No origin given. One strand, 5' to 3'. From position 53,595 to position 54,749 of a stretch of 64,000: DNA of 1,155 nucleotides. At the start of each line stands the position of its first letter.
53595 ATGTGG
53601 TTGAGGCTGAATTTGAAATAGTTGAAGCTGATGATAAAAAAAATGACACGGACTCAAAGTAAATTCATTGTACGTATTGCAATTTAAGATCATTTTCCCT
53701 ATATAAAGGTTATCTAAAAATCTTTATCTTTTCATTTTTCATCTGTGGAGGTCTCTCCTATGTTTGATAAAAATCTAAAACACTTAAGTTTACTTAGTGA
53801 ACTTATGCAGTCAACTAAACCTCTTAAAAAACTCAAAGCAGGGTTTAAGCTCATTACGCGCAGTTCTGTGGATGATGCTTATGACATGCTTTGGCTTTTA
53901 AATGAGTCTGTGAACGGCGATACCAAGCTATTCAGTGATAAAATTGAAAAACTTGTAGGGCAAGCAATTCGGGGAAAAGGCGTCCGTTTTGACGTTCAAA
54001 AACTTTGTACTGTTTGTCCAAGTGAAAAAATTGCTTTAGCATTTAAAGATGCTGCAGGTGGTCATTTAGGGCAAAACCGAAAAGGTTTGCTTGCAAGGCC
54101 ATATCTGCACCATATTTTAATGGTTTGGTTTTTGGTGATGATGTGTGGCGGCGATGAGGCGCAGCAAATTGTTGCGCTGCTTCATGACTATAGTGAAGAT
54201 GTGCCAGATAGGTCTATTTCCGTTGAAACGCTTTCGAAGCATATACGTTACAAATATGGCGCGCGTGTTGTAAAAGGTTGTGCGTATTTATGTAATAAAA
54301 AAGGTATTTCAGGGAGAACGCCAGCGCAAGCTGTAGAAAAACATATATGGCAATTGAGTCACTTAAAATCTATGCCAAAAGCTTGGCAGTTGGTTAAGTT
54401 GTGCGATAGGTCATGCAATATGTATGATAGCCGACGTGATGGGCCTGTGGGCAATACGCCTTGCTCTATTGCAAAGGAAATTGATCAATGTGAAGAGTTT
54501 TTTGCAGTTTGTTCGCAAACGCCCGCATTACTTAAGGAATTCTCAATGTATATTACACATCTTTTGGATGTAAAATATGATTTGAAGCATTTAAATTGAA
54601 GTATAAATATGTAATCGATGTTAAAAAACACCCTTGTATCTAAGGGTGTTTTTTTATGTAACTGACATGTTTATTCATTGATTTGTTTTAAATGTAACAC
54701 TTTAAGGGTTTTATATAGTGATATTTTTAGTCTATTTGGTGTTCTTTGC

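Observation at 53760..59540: Neighbourhood of second-messenger turnover genes: RelA/SpoT-like HD hydrolase, GGDEF-EAL sensor, phhA and a class II cNMP phosphodiesterase-like enzyme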

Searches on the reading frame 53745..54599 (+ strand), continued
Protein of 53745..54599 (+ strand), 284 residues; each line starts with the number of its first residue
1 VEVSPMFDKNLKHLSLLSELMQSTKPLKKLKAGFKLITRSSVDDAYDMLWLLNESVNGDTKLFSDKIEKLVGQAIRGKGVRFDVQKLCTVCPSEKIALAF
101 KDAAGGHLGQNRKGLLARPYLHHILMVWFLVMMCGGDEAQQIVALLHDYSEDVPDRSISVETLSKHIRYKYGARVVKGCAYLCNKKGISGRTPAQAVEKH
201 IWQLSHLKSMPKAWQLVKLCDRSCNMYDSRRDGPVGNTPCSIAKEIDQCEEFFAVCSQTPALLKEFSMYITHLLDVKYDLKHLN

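Call 52: list_cluster_members(proteins=[P0001, P0003, P0004, P0022, P0143, P0046])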
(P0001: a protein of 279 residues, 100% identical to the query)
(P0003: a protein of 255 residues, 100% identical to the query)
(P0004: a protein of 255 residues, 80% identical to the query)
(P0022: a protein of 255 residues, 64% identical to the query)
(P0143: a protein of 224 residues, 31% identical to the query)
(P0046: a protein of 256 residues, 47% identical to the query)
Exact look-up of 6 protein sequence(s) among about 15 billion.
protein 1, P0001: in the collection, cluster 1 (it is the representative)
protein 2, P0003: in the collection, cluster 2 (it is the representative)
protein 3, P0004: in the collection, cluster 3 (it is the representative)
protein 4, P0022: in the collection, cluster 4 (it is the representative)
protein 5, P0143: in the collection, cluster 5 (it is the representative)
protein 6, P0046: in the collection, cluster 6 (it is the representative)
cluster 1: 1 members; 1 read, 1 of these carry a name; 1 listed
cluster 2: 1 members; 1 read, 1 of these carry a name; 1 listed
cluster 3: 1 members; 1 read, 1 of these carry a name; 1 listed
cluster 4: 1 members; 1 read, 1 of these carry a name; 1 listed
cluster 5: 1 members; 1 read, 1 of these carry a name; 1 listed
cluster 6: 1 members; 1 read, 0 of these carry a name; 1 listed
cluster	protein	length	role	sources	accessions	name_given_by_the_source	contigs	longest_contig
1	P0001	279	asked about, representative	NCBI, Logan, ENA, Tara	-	strand:- start:50565 stop:51404 length:840 start_codon:yes stop_codon:yes ...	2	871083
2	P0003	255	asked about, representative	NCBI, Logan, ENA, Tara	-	strand:- start:45624 stop:46391 length:768 start_codon:yes stop_codon:yes ...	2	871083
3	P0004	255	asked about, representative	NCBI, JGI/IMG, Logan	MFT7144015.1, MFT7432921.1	MAG: ribonuclease BN (tRNA processing enzyme) [Alphaproteobacteria bacterium] | ribonuclease BN (tRNA processing enzyme)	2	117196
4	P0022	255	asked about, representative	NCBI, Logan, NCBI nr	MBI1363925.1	MAG: MBL fold metallo-hydrolase [Proteobacteria bacterium] | MBL fold metallo-hydrolase [Pseudomonadota bacterium]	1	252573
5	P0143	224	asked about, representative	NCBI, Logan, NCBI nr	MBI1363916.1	MAG: HD domain-containing protein [Proteobacteria bacterium] | HD domain-containing protein [Pseudomonadota bacterium]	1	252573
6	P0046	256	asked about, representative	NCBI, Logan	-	-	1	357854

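Call 64: list_cluster_members(proteins=[P0123, P0125, P0126, P0127, P0128, P0129, P0130, P0131, P0135, P0141])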
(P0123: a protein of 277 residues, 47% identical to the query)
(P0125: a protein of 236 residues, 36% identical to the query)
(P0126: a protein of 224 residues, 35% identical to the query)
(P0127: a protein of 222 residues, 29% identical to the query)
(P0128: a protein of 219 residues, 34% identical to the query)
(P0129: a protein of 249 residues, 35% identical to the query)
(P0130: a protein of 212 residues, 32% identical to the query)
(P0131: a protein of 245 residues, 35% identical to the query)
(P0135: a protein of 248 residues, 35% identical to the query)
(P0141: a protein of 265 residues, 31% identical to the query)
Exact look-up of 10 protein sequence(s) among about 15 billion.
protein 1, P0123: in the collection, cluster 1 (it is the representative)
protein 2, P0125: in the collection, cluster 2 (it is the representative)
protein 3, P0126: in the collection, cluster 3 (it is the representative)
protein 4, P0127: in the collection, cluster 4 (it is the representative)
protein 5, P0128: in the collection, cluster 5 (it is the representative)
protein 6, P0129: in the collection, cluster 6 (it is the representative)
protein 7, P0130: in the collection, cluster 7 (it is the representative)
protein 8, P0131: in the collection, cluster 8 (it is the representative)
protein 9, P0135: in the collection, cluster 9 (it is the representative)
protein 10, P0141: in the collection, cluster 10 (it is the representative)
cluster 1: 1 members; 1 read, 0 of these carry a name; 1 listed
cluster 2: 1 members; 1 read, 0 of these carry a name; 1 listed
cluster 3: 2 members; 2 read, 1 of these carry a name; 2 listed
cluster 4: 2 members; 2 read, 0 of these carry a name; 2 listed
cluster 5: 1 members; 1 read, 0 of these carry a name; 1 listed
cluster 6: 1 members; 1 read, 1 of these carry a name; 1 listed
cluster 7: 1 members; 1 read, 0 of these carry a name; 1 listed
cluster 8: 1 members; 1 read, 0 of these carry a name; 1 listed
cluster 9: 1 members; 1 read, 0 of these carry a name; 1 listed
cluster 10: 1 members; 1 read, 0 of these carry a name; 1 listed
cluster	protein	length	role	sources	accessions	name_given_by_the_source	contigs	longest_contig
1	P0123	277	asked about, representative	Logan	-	-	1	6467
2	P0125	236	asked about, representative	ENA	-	-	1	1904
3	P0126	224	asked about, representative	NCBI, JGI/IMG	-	(p)ppGpp synthase/HD superfamily hydrolase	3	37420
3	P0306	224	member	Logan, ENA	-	-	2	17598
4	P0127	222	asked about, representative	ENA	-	-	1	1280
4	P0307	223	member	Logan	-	-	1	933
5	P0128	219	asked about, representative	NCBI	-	-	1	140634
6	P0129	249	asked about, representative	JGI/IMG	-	hypothetical protein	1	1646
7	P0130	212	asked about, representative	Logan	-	-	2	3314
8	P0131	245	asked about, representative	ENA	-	-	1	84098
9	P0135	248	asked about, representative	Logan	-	-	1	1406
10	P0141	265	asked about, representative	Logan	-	-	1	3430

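Call 74: search_protein_families(library=phrogs, proteins=[window:53760-54599:+], max_evalue=0.001)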
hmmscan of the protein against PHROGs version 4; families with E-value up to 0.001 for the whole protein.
window:53760-54599:+ (279 aa): 1 family
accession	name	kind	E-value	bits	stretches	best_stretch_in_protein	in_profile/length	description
phrog_990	-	other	2.9e-19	70.6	1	87-230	151-275/374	metal-dependent phosphohydrolase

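Call 75: search_protein_families(library=padloc, proteins=[window:53760-54599:+], max_evalue=0.001)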
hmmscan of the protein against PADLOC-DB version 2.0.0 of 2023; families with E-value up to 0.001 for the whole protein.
window:53760-54599:+ (279 aa): 0 families

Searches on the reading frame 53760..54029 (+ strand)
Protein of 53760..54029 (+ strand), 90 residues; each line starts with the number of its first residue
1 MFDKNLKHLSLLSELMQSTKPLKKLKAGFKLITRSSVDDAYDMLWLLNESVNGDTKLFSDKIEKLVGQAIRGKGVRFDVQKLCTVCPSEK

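Call 77: search_solved_structures(query=window:53760-54029:+, max_evalue=10)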
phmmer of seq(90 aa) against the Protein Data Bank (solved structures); distinct sequences matched with E-value up to 10: 1.
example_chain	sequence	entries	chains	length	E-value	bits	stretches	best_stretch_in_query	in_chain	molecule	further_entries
8etq_A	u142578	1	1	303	0.04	17.6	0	56-78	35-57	k-cTRP5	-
